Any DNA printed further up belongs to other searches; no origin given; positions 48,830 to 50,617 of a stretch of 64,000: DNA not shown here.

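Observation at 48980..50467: Free-standing Cy domain gene between two Cy-A-PCP modules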

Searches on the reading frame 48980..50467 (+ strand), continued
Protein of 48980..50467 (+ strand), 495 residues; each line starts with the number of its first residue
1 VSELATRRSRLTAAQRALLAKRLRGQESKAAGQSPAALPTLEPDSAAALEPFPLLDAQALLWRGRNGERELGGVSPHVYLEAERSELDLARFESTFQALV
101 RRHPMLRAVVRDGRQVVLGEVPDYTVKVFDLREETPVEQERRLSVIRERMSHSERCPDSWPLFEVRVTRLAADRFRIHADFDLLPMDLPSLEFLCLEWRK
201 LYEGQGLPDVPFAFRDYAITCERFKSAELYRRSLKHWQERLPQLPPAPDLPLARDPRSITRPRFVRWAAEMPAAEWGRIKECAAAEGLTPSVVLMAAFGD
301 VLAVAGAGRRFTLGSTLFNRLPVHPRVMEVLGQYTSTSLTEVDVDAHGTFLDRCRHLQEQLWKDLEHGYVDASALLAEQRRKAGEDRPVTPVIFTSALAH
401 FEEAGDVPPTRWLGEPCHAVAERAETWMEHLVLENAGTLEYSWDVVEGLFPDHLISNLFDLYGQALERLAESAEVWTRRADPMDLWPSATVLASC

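Call 38: search_protein_families(library=pfam, proteins=[L006:3-218:+, L006:1706-3004:+, L007:1-510:+, L007:1939-2286:+], max_evalue=0.001)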
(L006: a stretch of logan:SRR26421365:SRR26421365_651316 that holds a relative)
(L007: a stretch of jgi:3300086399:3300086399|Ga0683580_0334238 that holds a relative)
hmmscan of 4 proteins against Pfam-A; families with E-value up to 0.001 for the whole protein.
L006:3-218:+ (72 aa): 1 family
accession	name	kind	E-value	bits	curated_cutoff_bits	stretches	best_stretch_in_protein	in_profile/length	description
PF00550.31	PP-binding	-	2.9e-11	43.9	20.8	1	1-44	24-67/67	Phosphopantetheine attachment site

L006:1706-3004:+ (433 aa): 1 family
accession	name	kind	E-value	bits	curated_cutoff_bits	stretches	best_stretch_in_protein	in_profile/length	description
PF00668.25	Condensation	-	2e-19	70.1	30.6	1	77-419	35-374/456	Condensation domain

L007:1-510:+ (170 aa): 2 families
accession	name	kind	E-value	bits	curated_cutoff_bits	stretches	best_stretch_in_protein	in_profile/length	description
PF00550.31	PP-binding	-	1.2e-14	54.7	20.8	1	81-145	1-67/67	Phosphopantetheine attachment site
PF13193.12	AMP-binding_C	-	2.3e-08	35.2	24.5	1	4-52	28-76/76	AMP-binding enzyme C-terminal domain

L007:1939-2286:+ (116 aa): 3 families
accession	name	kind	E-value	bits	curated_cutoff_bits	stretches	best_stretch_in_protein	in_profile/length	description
PF07993.18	NAD_binding_4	-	6.8e-30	104.5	20.1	1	19-115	1-102/258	Male sterility protein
PF01370.27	Epimerase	-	2.4e-06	27.6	20.9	1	17-86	1-53/240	NAD dependent epimerase/dehydratase family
PF16363.11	GDP_Man_Dehyd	-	0.00013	22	27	1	18-85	1-63/332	GDP-mannose 4,6 dehydratase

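Call 43: search_protein_representatives(alignment_id=A1)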
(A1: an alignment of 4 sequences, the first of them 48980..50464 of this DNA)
Query: 4 sequences, 481 profile positions. Proteins with E-value up to 0.001 (for the whole library): 68403; up to 1e-10: 40823; up to 1e-30: 11124. The best 150 are listed.
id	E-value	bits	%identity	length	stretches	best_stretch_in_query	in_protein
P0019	0.0e+00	2608.7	-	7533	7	40-475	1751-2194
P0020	0.0e+00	2034.5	-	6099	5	29-477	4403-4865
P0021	0.0e+00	1563.2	-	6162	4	35-477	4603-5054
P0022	0.0e+00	1463.7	-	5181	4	24-477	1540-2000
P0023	0.0e+00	1461.2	-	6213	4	32-478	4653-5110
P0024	0.0e+00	1304.3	-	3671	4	32-478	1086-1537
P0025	0.0e+00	1229.9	-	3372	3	37-477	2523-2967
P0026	0.0e+00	1145.8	-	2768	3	32-475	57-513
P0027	0.0e+00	1117.4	-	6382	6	29-478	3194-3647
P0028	0.0e+00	1112.3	-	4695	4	44-473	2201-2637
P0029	0.0e+00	1080.9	-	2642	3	33-476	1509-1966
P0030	0.0e+00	1070.2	-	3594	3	37-468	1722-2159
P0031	0.0e+00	1050.5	-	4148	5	36-465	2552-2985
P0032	0.0e+00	1042.9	-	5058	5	19-472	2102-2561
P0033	1.1e-294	993.8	-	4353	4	20-477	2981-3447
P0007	5.7e-241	816.7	-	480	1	1-480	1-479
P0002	7.9e-241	816.2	-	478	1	1-478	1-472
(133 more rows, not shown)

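Call 45: find_related_loci(query=A1, collection=genome_contigs, flank=10000)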
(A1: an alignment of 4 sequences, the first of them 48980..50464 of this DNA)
Query A1 (495 aa) in genome_contigs; peptide patterns used: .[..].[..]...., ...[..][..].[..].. (x = any residue, [..] = any of these).
165 stretches matched a pattern; 103 encode a relative of the query (tblastn E <= 1e-3); the best 80 are kept; 80 distinct loci.
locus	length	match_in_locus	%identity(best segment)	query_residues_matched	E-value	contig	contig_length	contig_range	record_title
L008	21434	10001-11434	47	2-476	9e-118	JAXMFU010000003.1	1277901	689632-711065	MAG: Candidatus Competibacteraceae bacterium isolate STL-PRO95 C1.169.fa-3, whole genome shotgun sequence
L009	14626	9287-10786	39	3-491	1e-111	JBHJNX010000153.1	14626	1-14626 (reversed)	MAG: Pleurocapsa sp. isolate al_S5C693 S5Ck119_507396, whole genome shotgun sequence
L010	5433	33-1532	39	3-491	4e-109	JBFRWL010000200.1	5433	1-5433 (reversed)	MAG: Prochloraceae cyanobacterium isolate 05_out_wi_poop_bin.33 05outWiPooB33_c_000000913360, whole genome shotgun seque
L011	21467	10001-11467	41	8-491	7e-108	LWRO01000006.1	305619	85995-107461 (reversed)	MAG: Geitlerinema sp. BBD 1991-9 scaffold_58, whole genome shotgun sequence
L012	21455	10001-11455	43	1-477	3e-107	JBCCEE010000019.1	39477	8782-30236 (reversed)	MAG: Acidobacteriota bacterium isolate P01_B01_bin.10 k141_700313_length_39477_cov_22.4377, whole genome shotgun sequenc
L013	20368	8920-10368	43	12-489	3e-104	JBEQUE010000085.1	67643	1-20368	MAG: Acidobacteriota bacterium isolate MAG_Dt_02 k247_809892, whole genome shotgun sequence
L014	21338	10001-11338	41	34-476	2e-104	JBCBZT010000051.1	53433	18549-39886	MAG: Cyanobacteria bacterium P01_A01_bin.123 k141_271925_length_53433_cov_34.1874, whole genome shotgun sequence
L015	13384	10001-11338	41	34-476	2e-104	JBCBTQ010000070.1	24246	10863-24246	MAG: Cyanobacteria bacterium J06639_14 NODE_70_length_24246_cov_25.332120, whole genome shotgun sequence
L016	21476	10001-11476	38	7-487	1e-103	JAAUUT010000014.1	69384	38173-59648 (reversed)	MAG: Candidatus Gracilibacteria bacterium isolate SU_1_2 NODE_24_length_69384_cov_4.391888, whole genome shotgun sequenc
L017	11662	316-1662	41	33-478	5e-103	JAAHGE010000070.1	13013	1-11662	MAG: Desertifilum sp. SIO1I2 1I2_NODE_70, whole genome shotgun sequence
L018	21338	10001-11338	40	34-476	2e-102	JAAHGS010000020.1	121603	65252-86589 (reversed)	MAG: Symploca sp. SIO2E9 2E9_NODE_20, whole genome shotgun sequence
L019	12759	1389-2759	40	23-476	1e-102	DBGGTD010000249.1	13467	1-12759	MAG TPA_asm: Elainellaceae cyanobacterium isolate cl_S1C548_1 S1Ck119_92934, whole genome shotgun sequence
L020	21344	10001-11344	41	32-476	1e-101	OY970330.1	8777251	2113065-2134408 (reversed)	MAG: Thermoanaerobaculaceae bacterium isolate MFD05537.bin.c.1 genome assembly, chromosome: 1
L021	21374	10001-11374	39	23-477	8e-102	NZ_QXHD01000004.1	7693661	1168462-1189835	Adonisia turfae CCMR0081 Scaffold_3b, whole genome shotgun sequence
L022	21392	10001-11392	40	27-489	3e-101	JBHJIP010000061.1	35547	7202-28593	MAG: Leptolyngbyaceae cyanobacterium isolate pac_S1C3486_1 S1Ck141_747730, whole genome shotgun sequence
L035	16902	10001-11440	40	8-481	4e-98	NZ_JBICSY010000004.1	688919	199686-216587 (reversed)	Micromonospora sp. NPDC049175 NPDC049175_88_B12.ctg-0004, whole genome shotgun sequence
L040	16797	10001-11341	41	38-481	1e-97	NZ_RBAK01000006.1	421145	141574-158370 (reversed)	Micromonospora endolithica strain JCM 12677 contig0006, whole genome shotgun sequence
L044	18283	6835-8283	35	1-478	2e-86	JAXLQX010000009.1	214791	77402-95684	MAG: Thermoanaerobaculia bacterium isolate STL-ACI14 C1.267.fa-9, whole genome shotgun sequence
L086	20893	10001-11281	32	41-473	4e-49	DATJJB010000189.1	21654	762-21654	MAG TPA_asm: Kutzneria sp. isolate SMAG_U15554 k141_9571288, whole genome shotgun sequence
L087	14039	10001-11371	35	39-489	4e-74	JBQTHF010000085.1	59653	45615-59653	MAG: Actinokineospora sp. isolate SAR301 c_000000249200, whole genome shotgun sequence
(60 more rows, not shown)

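Call 57: search_protein_families(library=pfam, proteins=[L035:552-1391:+, L035:1635-7052:+, L035:7049-14554:+, L035:14581-15735:+, L035:15729-16460:+, L087:69-2930:+, L087:2931-4172:+, L087:4199-5326:+, L087:6664-7854:+, L087:7982-13936:+], max_evalue=0.00001)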
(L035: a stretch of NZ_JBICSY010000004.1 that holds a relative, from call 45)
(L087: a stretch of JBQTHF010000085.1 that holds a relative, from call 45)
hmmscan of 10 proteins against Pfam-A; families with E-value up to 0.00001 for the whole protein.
L035:552-1391:+ (279 aa): 2 families
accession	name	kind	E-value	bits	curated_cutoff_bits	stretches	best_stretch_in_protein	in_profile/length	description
PF01061.29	ABC2_membrane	-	6.9e-18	65.4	26.9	1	34-238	5-209/211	ABC-2 type transporter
PF12698.13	ABC2_membrane_3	-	1.1e-07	31.7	31.6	1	89-267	171-346/347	ABC-2 family transporter protein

L035:1635-7052:+ (1805 aa): 5 families
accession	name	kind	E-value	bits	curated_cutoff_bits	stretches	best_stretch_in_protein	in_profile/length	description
PF00501.34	AMP-binding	-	2.8e-158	527.2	29.9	2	1196-1546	3-384/384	AMP-binding enzyme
PF00668.25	Condensation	-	8.3e-30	104.3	30.6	1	774-1073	38-340/456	Condensation domain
PF00550.31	PP-binding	-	1.5e-23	83.2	20.8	2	1704-1766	2-66/67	Phosphopantetheine attachment site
PF13193.12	AMP-binding_C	-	8.7e-14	52.6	24.5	1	1603-1678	2-76/76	AMP-binding enzyme C-terminal domain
PF23024.1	AMP-dom_DIP2-like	-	3.4e-08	33.9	27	1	455-566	2-106/110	Disco-interacting protein 2-like, AMP domain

L035:7049-14554:+ (2501 aa): 10 families
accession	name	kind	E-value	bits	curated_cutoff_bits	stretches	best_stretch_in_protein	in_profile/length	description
PF00501.34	AMP-binding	-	3.9e-84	283.1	29.9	1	1495-1845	3-384/384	AMP-binding enzyme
PF00109.32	ketoacyl-synt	-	4.2e-67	226.8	20.8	1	7-256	3-252/252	Beta-ketoacyl synthase, N-terminal domain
PF00698.26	Acyl_transf_1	-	4.2e-57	194.5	32.7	1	538-817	2-275/319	Acyl transferase domain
PF00668.25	Condensation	-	6.7e-46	157.4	30.6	2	1065-1391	37-369/456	Condensation domain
PF02801.28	Ketoacyl-synt_C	-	1.4e-40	138.5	20.8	1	265-382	2-118/119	Beta-ketoacyl synthase, C-terminal domain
PF00550.31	PP-binding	-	2.8e-27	95.2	20.8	2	933-995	2-66/67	Phosphopantetheine attachment site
PF16197.11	KAsynt_C_assoc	-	2.8e-17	63.6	33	1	385-501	1-107/111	Ketoacyl-synthetase C-terminal extension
PF22621.2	CurL-like_PKS_C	-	3.3e-15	56.2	27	1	446-516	1-64/64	CurL-like, PKS C-terminal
PF13193.12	AMP-binding_C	-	7.2e-11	43.3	24.5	1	1902-1978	2-76/76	AMP-binding enzyme C-terminal domain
PF22336.2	RhiE-like_linker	-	2.9e-09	37.2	27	1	449-516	1-60/67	RhiE-like, KS-MAT linker domain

L035:14581-15735:+ (384 aa): 4 families
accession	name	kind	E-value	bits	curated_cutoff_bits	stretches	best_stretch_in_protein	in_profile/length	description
PF00441.29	Acyl-CoA_dh_1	-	2.7e-43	148.1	22.4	1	230-373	6-147/150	Acyl-CoA dehydrogenase, C-terminal domain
PF02771.21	Acyl-CoA_dh_N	-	1e-32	113.3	22.9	1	5-116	1-112/113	Acyl-CoA dehydrogenase, N-terminal domain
PF02770.24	Acyl-CoA_dh_M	-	1.7e-24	86.2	33.3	1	120-213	1-97/97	Acyl-CoA dehydrogenase, middle domain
PF08028.16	Acyl-CoA_dh_2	-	8.9e-22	78.2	22.7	1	240-364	1-133/134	Acyl-CoA dehydrogenase, C-terminal domain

L035:15729-16460:+ (243 aa): 1 family
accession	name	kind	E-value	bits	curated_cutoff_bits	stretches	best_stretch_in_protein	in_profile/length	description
PF00975.26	Thioesterase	-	1.5e-42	146.8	26.4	1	6-226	2-222/226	Thioesterase domain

L087:69-2930:+ (953 aa): 6 families
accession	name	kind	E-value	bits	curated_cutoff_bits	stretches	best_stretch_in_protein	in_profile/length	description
PF00501.34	AMP-binding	-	6.8e-81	272.4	29.9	1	1-316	22-384/384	AMP-binding enzyme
PF07993.18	NAD_binding_4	-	2.8e-62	210.6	20.1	1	584-824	1-258/258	Male sterility protein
PF01370.27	Epimerase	-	1.5e-16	61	20.9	1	582-833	1-230/240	NAD dependent epimerase/dehydratase family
PF00550.31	PP-binding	-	2.2e-13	50.7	20.8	1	475-538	2-67/67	Phosphopantetheine attachment site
PF13193.12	AMP-binding_C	-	5.8e-13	50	24.5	1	372-447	1-76/76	AMP-binding enzyme C-terminal domain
PF16363.11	GDP_Man_Dehyd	-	5.8e-09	36.3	27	1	583-760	1-165/332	GDP-mannose 4,6 dehydratase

L087:2931-4172:+ (413 aa): 4 families
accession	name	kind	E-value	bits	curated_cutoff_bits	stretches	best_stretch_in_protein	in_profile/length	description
PF01494.25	FAD_binding_3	-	9.1e-21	74.9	22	1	6-349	3-343/349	FAD binding domain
PF01266.30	DAO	-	2.3e-06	27.9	27.9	0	7-39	2-35/353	FAD dependent oxidoreductase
PF07992.20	Pyr_redox_2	-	3.4e-06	27.2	26.1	0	7-37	3-33/291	Pyridine nucleotide-disulphide oxidoreductase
PF13450.12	NAD_binding_8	-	5.9e-06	26.9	21.9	0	9-37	1-29/68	NAD(P)-binding Rossmann-like domain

L087:4199-5326:+ (375 aa): 4 families
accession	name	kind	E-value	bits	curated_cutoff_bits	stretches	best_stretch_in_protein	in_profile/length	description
PF00441.29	Acyl-CoA_dh_1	-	8.7e-40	136.7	22.4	1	225-371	3-146/150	Acyl-CoA dehydrogenase, C-terminal domain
PF02771.21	Acyl-CoA_dh_N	-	9.2e-26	90.9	22.9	1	7-116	3-112/113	Acyl-CoA dehydrogenase, N-terminal domain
PF02770.24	Acyl-CoA_dh_M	-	2.5e-23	82.5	33.3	1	120-211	1-97/97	Acyl-CoA dehydrogenase, middle domain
PF08028.16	Acyl-CoA_dh_2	-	2.7e-22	79.9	22.7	1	238-363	1-133/134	Acyl-CoA dehydrogenase, C-terminal domain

L087:6664-7854:+ (396 aa): 3 families
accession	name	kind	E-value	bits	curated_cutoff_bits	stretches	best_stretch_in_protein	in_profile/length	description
PF01494.25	FAD_binding_3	-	7.5e-27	94.9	22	1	4-339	3-343/349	FAD binding domain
PF01266.30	DAO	-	9e-08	32.4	27.9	0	5-54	2-52/353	FAD dependent oxidoreductase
PF07992.20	Pyr_redox_2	-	5e-07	29.9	26.1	0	4-35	2-34/291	Pyridine nucleotide-disulphide oxidoreductase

L087:7982-13936:+ (1984 aa): 6 families
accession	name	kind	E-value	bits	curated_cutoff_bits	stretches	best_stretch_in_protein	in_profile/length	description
PF00501.34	AMP-binding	-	1.3e-140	469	29.9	2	1156-1502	3-384/384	AMP-binding enzyme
PF00668.25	Condensation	-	2.4e-29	102.8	30.6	1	722-1117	39-438/456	Condensation domain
PF00550.31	PP-binding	-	5.2e-20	71.9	20.8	2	1897-1960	2-67/67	Phosphopantetheine attachment site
PF00881.29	Nitroreductase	-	8.1e-12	46.1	23.5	1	1646-1821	3-164/167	Nitroreductase family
PF13193.12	AMP-binding_C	-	1.1e-09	39.5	24.5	0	1558-1596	1-40/76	AMP-binding enzyme C-terminal domain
PF23024.1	AMP-dom_DIP2-like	-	3.9e-06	27.3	27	1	465-577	2-108/110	Disco-interacting protein 2-like, AMP domain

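Call 65: search_protein_families(library=pfam, proteins=[L086:9368-16957:+], max_evalue=0.00001)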
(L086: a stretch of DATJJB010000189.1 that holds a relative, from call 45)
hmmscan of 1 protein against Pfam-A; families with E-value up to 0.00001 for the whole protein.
L086:9368-16957:+ (2530 aa): 8 families
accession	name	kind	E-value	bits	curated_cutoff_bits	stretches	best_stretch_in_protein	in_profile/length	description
PF00501.34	AMP-binding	-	2.1e-88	297.1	29.9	1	1079-1423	3-384/384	AMP-binding enzyme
PF00109.32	ketoacyl-synt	-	5.1e-58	197.1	20.8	1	1903-2144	2-252/252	Beta-ketoacyl synthase, N-terminal domain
PF00668.25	Condensation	-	6.9e-33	114.5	30.6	2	224-548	6-347/456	Condensation domain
PF02801.28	Ketoacyl-synt_C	-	1.2e-20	74.1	20.8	1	2152-2261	1-113/119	Beta-ketoacyl synthase, C-terminal domain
PF00550.31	PP-binding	-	1.4e-20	73.8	20.8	2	1576-1637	2-65/67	Phosphopantetheine attachment site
PF00881.29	Nitroreductase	-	5.9e-16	59.5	23.5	1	1697-1867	5-161/167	Nitroreductase family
PF13193.12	AMP-binding_C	-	1.6e-08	35.8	24.5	1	1473-1547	1-76/76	AMP-binding enzyme C-terminal domain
PF22621.2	CurL-like_PKS_C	-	8.7e-07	29.3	27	1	2329-2390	1-63/64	CurL-like, PKS C-terminal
